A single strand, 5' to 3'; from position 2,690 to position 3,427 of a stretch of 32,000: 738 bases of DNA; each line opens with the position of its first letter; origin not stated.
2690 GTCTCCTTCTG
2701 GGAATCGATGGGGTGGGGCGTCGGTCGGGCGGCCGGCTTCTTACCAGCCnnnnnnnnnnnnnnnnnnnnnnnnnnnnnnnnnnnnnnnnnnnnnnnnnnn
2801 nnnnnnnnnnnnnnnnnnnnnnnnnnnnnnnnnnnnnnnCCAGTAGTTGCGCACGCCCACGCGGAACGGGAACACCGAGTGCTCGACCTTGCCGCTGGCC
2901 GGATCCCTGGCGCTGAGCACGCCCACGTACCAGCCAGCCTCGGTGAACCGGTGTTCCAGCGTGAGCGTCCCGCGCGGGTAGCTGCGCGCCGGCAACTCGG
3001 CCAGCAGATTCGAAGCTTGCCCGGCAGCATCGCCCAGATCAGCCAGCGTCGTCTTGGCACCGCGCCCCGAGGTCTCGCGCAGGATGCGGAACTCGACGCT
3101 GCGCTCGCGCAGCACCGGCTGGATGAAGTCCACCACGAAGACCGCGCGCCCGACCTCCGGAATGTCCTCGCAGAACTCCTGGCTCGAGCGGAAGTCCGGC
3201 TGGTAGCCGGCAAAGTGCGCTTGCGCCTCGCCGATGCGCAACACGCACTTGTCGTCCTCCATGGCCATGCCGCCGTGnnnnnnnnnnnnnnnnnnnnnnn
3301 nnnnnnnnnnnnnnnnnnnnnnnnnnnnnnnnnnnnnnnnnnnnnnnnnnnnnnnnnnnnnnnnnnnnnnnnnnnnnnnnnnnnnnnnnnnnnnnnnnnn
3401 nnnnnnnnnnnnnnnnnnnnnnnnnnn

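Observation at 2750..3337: Three secreted proteins of the cluster are predicted to mature with an N-terminal histidine, including the uncharacterised gene coupled to xmoB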

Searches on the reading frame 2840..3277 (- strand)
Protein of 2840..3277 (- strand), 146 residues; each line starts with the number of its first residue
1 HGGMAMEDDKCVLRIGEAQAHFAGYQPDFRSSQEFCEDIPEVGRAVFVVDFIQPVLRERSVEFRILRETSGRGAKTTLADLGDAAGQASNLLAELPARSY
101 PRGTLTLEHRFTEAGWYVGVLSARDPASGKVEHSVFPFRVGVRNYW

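Call 64: predict_structure(alignment_id=A2)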
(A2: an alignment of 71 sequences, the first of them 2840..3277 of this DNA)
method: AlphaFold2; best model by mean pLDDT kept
length: 146 residues; sequences in the alignment: 71
mean_pLDDT: 90.2   pTM: 0.84
mean pLDDT of the five models: 90.2, 90.0, 88.8, 88.7, 88.2
residues with pLDDT >= 90: 115; 70-90: 18; 50-70: 8; < 50: 5
segments of 3 or more residues with pLDDT < 50: none
pLDDT, mean of each block of 10 residues (from residue 1): 55 93 90 82 96 96 97 94 91 97 97 97 97 96 65
secondary structure, 60 per line:
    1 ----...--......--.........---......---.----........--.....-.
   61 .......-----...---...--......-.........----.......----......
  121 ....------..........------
elements in order: E5-7 E10-15 E18-26 E30-35 E44-51 H54-58 E60-67 H84-89 E91-99 E104-110 E115-124 E131-140

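Call 67: fold_search(model_id=the predicted structure, library=pdb)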
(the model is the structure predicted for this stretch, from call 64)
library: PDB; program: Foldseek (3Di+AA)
matches with E <= 10: 1959; with E <= 0.001: 11
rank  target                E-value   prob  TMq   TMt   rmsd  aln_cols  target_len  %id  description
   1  6cpd_A                8.4e-13  1.00  0.75  0.86   2.4       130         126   29  Crystal structure of PmoD soluble domain from Methylocystis sp. ATCC 49242 (Rockwell) (released 2018-10-31)
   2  6cpd_B                2.6e-12  1.00  0.75  0.85   3.4       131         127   30  Crystal structure of PmoD soluble domain from Methylocystis sp. ATCC 49242 (Rockwell) (released 2018-10-31)
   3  6pal_B                2.9e-04  1.00  0.39  0.16  11.0       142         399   16  Bacteroides uniformis endo-laminarinase BuGH158 from the beta(1,3)-glucan utilization locus (released 2020-04-01)
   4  5ftz                  3.0e-04  1.00  0.46  0.40   7.6       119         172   12  AA10 lytic polysaccharide monooxygenase (LPMO) from Streptomyces lividans (released 2016-04-27)
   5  6oe6_A                3.8e-04  1.00  0.50  0.56   4.8       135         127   12  Structure of a Uncharacterized protein from Leptospira interrogans serogroup Icterohaemorrhagiae serovar Copenhageni ( (released 2019-04-17)
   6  5wsz_A                4.0e-04  1.00  0.46  0.41   4.4       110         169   13  Crystal structure of a lytic polysaccharide monooxygenase,BtLPMO10A, from Bacillus thuringiensis (released 2017-02-22)
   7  5lw4_MODEL_1_A        4.3e-04  1.00  0.42  0.37   6.1       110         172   13  NMR solution structure of the apo-form of the chitin-active lytic polysaccharide monooxygenase BlLPMO10A (released 2017-10-25)
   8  6oe6_B                5.3e-04  1.00  0.51  0.65   4.1       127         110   12  Structure of a Uncharacterized protein from Leptospira interrogans serogroup Icterohaemorrhagiae serovar Copenhageni ( (released 2019-04-17)
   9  2ben_B                5.3e-04  1.00  0.47  0.42   5.2       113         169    8  Crystal structure of the Serratia marcescens chitin-binding protein CBP21 Y54A mutant. (released 2004-12-08)
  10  2bem_A                5.3e-04  1.00  0.48  0.42   5.3       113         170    9  Crystal structure of the Serratia marcescens chitin-binding protein CBP21 (released 2004-12-08)
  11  5wsz_B                7.0e-04  1.00  0.47  0.42   4.2       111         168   13  Crystal structure of a lytic polysaccharide monooxygenase,BtLPMO10A, from Bacillus thuringiensis (released 2017-02-22)
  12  5l2v_A                2.1e-03  1.00  0.45  0.40   6.1       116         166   19  Catalytic domain of LPMO Lmo2467 from Listeria monocytogenes (released 2017-08-09)
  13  3wea_A                2.8e-03  0.96  0.34  0.37  10.5       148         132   13  Crystal structure of a Niemann-Pick type C2 protein from Japanese carpenter ant (released 2014-02-05)
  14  6ndq_A                3.7e-03  1.00  0.45  0.36   4.8       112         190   12  Crystal structure of a LPMO from Kitasatospora papulosa (released 2019-12-18)
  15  2ben_A                3.7e-03  1.00  0.45  0.40   5.6       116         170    8  Crystal structure of the Serratia marcescens chitin-binding protein CBP21 Y54A mutant. (released 2004-12-08)
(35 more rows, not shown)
